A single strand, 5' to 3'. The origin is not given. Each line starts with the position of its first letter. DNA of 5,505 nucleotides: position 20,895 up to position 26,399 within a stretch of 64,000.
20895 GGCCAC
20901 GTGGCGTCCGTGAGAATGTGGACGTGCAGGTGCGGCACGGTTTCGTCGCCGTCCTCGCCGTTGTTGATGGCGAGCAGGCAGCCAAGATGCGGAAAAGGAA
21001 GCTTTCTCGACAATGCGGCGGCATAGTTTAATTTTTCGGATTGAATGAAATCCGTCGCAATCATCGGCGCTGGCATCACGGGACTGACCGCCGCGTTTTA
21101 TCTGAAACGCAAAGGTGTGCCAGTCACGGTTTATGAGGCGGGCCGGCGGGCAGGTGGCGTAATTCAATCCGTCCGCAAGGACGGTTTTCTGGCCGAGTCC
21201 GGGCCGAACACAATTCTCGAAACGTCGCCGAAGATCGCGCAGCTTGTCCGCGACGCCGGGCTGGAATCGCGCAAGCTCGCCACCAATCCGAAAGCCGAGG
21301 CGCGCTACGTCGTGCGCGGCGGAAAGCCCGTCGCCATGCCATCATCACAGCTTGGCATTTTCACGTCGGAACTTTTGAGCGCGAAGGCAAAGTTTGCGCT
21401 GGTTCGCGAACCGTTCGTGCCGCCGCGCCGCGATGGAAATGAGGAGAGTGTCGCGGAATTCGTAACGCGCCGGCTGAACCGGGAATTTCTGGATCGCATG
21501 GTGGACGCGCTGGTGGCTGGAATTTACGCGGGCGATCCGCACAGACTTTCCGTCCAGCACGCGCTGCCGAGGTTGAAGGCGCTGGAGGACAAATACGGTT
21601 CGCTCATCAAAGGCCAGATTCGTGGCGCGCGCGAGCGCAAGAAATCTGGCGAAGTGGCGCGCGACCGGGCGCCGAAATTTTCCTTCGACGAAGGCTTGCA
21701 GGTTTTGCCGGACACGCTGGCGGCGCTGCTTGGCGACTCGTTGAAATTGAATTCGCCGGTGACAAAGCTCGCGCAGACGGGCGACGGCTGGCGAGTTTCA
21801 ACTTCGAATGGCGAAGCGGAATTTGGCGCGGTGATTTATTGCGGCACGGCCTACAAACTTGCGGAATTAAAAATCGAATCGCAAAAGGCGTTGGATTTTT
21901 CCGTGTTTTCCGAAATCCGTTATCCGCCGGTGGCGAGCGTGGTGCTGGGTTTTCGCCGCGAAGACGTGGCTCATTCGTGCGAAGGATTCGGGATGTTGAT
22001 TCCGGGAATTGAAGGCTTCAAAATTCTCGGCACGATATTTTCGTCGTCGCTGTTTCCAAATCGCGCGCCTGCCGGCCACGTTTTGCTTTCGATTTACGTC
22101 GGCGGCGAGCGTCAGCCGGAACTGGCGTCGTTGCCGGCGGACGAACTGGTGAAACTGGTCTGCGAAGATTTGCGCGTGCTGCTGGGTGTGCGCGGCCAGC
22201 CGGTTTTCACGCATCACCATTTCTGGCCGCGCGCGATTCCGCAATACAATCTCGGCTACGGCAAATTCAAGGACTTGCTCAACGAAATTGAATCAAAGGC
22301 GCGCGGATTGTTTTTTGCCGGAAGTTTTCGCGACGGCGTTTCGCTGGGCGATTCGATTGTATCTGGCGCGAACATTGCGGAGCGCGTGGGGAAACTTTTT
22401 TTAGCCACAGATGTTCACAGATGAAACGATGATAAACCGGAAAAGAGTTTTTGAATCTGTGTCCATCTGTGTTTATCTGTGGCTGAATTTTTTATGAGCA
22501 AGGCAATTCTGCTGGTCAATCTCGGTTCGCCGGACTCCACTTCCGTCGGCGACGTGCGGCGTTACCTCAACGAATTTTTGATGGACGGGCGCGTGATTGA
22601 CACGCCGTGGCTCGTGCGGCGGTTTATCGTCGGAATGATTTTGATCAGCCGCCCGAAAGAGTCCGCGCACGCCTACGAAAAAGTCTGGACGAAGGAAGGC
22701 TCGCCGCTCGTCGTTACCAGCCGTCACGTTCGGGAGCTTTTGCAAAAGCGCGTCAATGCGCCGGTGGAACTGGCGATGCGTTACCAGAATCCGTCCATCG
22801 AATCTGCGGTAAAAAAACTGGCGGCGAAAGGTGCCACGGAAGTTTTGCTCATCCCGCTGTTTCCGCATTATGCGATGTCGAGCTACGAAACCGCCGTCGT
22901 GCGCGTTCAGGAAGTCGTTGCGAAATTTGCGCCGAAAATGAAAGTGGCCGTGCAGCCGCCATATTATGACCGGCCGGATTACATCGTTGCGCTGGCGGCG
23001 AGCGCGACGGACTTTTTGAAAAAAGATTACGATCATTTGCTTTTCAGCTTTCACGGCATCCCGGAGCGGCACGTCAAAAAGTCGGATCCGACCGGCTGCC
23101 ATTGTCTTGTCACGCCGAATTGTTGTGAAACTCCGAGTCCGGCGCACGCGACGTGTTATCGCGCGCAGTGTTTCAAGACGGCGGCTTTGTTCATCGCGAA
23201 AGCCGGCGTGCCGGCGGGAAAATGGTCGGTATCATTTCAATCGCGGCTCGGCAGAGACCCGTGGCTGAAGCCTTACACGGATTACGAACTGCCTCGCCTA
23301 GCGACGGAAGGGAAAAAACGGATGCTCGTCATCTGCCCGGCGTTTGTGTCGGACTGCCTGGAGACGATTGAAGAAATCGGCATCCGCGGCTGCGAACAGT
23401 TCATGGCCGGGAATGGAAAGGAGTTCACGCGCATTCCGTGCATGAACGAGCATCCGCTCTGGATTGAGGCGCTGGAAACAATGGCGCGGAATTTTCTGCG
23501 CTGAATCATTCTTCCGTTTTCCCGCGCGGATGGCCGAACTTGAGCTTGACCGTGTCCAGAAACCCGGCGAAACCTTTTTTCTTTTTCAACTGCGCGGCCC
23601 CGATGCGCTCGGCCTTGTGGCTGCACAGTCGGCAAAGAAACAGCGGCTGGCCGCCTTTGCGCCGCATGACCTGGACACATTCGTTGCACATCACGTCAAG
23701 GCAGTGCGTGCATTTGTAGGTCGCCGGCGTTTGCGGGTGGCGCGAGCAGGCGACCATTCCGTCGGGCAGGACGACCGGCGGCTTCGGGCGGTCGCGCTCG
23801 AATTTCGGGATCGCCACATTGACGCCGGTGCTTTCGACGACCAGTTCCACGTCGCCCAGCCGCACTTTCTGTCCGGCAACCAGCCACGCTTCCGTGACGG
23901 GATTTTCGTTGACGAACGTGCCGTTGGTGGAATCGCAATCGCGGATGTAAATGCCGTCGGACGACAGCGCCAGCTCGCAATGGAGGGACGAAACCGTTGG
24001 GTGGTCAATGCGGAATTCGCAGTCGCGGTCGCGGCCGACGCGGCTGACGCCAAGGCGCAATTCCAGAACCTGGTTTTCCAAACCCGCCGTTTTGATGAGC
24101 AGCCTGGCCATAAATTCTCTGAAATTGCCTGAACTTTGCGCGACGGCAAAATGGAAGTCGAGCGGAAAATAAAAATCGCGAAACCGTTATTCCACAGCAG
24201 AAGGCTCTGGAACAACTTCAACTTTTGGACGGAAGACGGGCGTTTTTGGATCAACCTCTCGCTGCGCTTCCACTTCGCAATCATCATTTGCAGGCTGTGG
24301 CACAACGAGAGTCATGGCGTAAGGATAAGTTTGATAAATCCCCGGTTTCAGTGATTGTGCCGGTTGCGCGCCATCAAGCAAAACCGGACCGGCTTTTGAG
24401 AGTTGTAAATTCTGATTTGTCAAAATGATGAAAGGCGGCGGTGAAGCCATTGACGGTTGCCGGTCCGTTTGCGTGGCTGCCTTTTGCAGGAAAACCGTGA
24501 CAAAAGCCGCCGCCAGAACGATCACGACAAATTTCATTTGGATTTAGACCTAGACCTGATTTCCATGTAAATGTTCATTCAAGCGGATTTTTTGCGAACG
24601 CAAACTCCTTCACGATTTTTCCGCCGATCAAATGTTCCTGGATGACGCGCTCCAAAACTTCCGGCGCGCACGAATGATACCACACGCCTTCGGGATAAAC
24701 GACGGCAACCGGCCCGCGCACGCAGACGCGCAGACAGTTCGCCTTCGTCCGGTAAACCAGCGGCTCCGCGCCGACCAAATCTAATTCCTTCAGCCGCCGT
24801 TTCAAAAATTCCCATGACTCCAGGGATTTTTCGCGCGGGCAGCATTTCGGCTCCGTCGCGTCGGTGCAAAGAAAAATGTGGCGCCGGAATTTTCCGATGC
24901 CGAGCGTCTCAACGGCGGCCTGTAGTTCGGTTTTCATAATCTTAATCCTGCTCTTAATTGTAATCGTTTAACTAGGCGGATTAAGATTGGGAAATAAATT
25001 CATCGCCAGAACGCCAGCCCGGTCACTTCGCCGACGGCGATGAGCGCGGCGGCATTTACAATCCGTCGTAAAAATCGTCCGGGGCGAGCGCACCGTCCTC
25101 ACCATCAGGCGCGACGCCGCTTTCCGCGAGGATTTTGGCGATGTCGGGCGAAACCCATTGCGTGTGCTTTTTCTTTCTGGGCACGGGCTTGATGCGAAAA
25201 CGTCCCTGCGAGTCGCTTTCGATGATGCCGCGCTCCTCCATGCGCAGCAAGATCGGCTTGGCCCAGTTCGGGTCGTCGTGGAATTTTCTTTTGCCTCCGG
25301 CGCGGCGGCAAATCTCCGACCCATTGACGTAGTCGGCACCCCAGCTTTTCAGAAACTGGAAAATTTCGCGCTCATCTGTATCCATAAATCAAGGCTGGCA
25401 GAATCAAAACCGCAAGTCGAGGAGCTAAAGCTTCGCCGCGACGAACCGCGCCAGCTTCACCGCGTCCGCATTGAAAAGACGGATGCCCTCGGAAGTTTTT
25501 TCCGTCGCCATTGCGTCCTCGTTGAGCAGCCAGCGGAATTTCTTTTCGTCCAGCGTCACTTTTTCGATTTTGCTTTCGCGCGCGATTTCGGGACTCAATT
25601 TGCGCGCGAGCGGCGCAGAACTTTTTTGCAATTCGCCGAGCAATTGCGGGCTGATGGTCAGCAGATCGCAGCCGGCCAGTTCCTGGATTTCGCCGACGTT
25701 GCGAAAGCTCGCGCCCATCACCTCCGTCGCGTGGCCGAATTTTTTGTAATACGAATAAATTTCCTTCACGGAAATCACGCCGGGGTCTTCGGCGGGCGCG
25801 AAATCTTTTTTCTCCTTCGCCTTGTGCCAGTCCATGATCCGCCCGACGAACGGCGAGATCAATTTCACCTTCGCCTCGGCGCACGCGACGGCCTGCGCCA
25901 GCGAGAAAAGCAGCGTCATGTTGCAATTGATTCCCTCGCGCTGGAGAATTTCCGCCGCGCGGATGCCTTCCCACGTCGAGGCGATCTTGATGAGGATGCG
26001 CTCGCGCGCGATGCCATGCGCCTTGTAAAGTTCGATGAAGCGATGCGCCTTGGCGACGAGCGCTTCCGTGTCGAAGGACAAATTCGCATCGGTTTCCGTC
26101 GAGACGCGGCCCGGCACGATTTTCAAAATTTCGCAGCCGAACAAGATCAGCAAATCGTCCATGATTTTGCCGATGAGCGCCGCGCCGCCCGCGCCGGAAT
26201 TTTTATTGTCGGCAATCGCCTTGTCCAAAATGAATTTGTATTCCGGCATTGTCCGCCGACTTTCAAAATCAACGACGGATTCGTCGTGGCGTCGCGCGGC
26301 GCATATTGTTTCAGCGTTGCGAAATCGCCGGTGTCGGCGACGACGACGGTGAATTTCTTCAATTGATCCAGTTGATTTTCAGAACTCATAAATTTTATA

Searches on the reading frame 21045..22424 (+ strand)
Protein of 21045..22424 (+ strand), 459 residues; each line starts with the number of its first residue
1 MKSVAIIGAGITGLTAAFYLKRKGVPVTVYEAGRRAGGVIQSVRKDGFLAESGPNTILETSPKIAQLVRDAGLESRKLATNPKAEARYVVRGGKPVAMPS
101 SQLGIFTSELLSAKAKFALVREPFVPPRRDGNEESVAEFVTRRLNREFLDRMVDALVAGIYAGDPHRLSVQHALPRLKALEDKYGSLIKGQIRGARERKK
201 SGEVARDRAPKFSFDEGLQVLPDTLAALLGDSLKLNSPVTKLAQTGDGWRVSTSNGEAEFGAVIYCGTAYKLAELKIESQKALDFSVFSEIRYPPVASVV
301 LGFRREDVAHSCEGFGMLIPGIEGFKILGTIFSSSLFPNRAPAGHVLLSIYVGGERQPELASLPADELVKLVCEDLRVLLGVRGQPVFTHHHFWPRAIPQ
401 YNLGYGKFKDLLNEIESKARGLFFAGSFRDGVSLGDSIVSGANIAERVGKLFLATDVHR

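Call 58: search_protein_families(library=pfam, max_evalue=0.001, proteins=[window:21045-22424:+])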
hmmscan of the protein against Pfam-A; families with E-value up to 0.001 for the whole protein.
window:21045-22424:+ (459 aa): 5 families
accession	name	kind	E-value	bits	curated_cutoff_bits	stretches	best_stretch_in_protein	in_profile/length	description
PF01593.30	Amino_oxidase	-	5.5e-66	224.1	19.8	1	11-448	1-442/443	Flavin containing amine oxidoreductase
PF13450.12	NAD_binding_8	-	4.9e-15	56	21.9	1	6-70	1-67/68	NAD(P)-binding Rossmann-like domain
PF01266.30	DAO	-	1.4e-13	51.5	27.9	1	4-270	2-205/353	FAD dependent oxidoreductase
PF07992.20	Pyr_redox_2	-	3.2e-05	24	26.1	1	3-36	2-35/291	Pyridine nucleotide-disulphide oxidoreductase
PF00890.30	FAD_binding_2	-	0.00029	20.6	20.4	1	4-51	2-47/414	FAD binding domain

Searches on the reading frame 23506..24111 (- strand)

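Call 58: search_protein_families(library=pfam, max_evalue=0.001, proteins=[window:23506-24111:-])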
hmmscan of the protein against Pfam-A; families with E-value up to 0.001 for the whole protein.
window:23506-24111:- (201 aa): 4 families
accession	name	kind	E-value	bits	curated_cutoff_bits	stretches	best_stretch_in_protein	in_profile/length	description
PF00498.31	FHA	-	4.1e-17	62.8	20.7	1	24-86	2-67/67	FHA domain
PF16697.10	Yop-YscD_cpl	-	5.6e-12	46.2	33.2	1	15-93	11-91/94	Inner membrane component of T3SS, cytoplasmic domain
PF00643.29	zf-B_box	-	0.00032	21.3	24.1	1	121-146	5-30/42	B-box zinc finger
PF22586.1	ANCHR-like_BBOX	-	0.00054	20.4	27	1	122-152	2-31/39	ANCHR-like B-box zinc-binding domain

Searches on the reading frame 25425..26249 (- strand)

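Call 58: search_protein_families(library=pfam, max_evalue=0.001, proteins=[window:25425-26249:-])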
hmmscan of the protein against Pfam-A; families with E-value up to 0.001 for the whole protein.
window:25425-26249:- (274 aa): 1 family
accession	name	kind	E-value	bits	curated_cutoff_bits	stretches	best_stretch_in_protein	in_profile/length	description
PF00923.25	TAL_FSA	-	3.8e-81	273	27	1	7-267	39-282/285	Transaldolase/Fructose-6-phosphate aldolase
